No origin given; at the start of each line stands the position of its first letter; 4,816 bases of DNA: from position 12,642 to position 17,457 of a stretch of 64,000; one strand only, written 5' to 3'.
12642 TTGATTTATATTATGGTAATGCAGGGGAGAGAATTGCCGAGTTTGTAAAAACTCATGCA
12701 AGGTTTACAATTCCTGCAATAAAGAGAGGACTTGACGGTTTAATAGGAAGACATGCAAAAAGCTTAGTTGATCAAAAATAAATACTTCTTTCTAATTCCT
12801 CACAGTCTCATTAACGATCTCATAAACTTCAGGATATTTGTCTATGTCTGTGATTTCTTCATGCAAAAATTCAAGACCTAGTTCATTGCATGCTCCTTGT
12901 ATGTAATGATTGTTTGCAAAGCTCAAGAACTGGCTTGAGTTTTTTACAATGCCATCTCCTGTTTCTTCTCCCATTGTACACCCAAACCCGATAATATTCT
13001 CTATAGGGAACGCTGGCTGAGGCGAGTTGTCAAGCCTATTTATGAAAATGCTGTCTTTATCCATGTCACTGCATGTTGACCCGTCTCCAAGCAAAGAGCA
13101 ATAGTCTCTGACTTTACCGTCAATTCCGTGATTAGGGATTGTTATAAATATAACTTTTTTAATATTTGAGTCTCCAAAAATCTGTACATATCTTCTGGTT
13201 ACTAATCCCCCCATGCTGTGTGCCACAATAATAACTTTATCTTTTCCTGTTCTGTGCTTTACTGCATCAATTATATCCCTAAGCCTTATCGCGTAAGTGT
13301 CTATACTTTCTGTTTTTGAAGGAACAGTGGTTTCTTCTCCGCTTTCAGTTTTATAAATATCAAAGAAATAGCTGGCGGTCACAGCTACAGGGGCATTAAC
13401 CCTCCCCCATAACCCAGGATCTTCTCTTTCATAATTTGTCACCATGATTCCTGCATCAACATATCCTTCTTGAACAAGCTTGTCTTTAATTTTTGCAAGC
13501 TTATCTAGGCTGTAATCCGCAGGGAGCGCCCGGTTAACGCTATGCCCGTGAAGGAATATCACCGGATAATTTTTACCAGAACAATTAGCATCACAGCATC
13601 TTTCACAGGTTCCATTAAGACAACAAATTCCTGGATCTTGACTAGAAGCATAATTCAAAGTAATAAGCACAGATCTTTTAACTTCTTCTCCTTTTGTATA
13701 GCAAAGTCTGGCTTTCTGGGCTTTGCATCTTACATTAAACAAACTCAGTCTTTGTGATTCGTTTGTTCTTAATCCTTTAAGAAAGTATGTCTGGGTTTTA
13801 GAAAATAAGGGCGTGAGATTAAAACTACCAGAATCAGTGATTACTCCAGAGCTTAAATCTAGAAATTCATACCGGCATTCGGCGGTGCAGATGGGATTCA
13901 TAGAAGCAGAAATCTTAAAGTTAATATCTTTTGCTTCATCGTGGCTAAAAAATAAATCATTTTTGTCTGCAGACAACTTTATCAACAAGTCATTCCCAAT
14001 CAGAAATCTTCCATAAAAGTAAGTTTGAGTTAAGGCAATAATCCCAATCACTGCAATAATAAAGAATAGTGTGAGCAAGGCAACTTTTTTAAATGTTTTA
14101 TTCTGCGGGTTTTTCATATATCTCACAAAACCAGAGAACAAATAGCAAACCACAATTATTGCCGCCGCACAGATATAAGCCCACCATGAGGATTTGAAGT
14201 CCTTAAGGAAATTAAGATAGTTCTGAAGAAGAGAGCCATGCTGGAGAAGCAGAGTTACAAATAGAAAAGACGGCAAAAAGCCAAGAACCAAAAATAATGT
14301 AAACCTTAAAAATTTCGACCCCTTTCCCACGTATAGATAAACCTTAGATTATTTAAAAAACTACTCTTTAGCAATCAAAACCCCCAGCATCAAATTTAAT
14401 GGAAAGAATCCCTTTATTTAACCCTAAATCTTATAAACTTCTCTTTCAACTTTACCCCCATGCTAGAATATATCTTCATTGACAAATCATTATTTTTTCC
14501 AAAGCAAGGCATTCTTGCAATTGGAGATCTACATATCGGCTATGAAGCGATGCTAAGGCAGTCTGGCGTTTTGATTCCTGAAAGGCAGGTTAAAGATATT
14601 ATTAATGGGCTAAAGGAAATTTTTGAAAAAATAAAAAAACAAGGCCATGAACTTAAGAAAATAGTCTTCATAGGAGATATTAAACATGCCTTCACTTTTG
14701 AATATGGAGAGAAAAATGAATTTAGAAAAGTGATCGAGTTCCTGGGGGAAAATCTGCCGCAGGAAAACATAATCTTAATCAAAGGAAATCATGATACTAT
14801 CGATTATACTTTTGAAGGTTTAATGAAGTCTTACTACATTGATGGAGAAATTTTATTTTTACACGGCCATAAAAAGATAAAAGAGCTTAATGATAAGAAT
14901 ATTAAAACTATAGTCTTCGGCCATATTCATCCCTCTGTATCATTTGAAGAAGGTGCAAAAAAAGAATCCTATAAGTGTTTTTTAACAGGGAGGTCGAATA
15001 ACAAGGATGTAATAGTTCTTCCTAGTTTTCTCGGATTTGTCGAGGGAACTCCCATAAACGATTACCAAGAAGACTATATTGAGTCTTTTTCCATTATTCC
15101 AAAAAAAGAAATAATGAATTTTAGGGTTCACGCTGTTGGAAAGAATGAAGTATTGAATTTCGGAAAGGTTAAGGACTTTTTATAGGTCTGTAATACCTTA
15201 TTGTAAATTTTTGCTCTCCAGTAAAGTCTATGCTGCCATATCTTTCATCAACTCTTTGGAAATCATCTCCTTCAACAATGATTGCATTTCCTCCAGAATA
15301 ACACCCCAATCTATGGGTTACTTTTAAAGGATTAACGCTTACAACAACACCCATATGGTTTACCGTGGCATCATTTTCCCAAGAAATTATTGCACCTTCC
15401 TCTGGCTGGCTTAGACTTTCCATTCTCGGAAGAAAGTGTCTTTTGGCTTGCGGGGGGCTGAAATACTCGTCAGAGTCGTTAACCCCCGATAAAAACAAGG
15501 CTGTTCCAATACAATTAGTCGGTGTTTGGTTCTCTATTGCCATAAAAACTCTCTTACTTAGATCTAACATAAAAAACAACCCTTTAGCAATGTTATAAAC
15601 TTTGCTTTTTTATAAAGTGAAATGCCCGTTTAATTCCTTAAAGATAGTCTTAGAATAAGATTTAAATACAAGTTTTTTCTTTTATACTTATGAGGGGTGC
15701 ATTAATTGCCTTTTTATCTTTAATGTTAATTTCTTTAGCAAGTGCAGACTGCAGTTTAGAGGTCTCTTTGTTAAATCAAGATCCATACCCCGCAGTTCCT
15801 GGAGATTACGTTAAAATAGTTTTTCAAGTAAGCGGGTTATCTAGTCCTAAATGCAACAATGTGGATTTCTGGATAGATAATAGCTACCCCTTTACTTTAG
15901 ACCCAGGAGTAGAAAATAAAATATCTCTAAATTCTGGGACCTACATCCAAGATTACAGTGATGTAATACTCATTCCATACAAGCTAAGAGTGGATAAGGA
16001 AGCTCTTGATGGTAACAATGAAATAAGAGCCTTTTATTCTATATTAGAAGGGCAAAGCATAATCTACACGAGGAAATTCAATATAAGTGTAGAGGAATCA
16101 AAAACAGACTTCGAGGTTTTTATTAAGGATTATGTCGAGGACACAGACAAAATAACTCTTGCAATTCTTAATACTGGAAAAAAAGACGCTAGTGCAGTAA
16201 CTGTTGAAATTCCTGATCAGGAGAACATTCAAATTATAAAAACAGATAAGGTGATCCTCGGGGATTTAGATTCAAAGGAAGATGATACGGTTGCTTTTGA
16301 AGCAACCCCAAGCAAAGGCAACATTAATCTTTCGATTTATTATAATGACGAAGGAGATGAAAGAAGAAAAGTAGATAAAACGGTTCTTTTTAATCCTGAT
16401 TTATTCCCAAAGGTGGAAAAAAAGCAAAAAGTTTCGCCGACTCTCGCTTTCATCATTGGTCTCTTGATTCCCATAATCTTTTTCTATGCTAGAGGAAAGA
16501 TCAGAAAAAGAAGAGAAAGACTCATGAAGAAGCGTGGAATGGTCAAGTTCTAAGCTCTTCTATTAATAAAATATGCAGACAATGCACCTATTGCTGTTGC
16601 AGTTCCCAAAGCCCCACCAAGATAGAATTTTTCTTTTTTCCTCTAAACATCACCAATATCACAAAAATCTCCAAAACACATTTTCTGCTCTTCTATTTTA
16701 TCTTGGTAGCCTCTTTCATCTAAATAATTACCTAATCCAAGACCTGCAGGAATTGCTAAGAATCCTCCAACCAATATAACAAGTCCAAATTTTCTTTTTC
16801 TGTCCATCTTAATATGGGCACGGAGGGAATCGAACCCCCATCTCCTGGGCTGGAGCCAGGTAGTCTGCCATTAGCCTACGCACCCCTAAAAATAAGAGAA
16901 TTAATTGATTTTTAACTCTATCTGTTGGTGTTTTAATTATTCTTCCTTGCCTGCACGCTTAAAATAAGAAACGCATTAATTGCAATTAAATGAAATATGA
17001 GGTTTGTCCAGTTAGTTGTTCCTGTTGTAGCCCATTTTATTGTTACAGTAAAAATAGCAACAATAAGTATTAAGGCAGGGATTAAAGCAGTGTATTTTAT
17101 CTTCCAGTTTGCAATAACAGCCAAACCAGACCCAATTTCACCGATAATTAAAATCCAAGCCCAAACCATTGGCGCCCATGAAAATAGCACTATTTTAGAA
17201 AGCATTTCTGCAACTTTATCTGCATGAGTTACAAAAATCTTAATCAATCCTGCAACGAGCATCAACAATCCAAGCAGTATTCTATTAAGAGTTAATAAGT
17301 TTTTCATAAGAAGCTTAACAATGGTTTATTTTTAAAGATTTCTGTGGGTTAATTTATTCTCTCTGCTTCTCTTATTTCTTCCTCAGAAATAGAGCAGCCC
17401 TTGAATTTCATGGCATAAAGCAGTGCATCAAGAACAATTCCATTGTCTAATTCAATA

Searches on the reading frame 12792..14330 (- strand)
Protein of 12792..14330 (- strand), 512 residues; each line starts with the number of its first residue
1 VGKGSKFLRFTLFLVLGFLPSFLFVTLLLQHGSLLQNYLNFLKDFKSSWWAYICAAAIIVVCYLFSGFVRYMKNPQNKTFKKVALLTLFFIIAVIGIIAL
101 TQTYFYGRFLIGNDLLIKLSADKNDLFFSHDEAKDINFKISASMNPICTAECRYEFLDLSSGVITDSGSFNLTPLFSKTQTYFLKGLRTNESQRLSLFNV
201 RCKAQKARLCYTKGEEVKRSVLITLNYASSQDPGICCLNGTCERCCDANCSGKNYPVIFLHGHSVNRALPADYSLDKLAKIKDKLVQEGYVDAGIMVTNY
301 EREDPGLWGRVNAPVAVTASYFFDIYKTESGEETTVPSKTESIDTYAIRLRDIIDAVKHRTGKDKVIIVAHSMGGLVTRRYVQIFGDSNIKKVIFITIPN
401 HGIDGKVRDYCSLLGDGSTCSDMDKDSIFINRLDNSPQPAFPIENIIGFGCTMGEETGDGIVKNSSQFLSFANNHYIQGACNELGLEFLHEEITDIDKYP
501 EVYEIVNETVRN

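Call 24: search_protein_families(library=pfam, proteins=[window:12792-14330:-], max_evalue=0.01)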
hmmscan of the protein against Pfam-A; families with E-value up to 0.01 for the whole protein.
window:12792-14330:- (512 aa): 10 families
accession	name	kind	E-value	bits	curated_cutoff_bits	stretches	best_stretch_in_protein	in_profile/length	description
PF01674.24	Lipase_2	-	7.4e-12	45.7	20.3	1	331-387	41-97/219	Lipase (class 2)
PF00561.26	Abhydrolase_1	-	7.4e-09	36.1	25.8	1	341-402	47-108/245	alpha/beta hydrolase fold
PF02089.21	Palm_thioest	-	1.2e-05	25.6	26.8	1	328-407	36-117/254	Palmitoyl protein thioesterase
PF02450.21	LCAT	-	0.00014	21.7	21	1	341-384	99-141/392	Lecithin:cholesterol acyltransferase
PF12146.15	Hydrolase_4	-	0.00016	21.5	27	1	339-394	51-105/239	Serine aminopeptidase, S33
PF07819.20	PGAP1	-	0.00017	21.9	24.3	1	351-395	77-124/233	PGAP1-like alpha/beta domain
PF12697.13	Abhydrolase_6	-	0.00062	20.9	26.3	1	302-382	35-84/217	Alpha/beta hydrolase family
PF06028.17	DUF915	-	0.00077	19.3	22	1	340-467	78-209/255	Alpha/beta hydrolase of unknown function (DUF915)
PF05057.20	DUF676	-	0.00093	19.2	20.3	1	340-395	52-118/217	Putative serine esterase (DUF676)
PF24096.1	DUF7379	-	0.0025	18.2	33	1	352-402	56-114/191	Domain of unknown function (DUF7379)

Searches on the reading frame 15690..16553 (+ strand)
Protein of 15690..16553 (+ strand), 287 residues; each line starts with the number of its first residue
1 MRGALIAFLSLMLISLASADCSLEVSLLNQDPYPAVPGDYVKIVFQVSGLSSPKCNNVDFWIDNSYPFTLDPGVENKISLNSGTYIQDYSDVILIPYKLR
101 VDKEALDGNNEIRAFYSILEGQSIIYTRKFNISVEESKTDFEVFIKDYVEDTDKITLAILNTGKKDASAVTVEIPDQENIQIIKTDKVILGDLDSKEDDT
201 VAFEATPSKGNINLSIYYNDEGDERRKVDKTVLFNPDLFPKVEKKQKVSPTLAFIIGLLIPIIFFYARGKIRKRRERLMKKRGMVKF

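Call 24: search_protein_families(library=pfam, proteins=[window:15690-16553:+], max_evalue=0.01)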
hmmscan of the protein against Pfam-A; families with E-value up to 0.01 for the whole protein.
window:15690-16553:+ (287 aa): 3 families
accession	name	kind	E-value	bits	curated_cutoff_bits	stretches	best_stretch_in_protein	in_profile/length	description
PF07705.17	CARDB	-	0.0022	18.6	22.7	1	148-221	16-85/101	CARDB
PF20536.3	DUF6751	-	0.0049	17.4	27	1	154-212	36-94/113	Family of unknown function (DUF6751)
PF10651.15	BppU_N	-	0.0065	16.6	23.1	0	99-155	79-136/142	BppU N-terminal domain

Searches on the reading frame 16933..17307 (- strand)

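Call 24: search_protein_families(library=pfam, proteins=[window:16933-17307:-], max_evalue=0.01)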
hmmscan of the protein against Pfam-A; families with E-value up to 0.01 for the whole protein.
window:16933-17307:- (124 aa): 2 families
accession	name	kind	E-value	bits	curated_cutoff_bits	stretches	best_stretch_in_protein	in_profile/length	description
PF07681.17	DoxX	-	4.8e-11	43.6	23.6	1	5-88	2-83/85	DoxX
PF07291.16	MauE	-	9e-06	26.5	27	1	1-94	1-93/128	Methylamine utilisation protein MauE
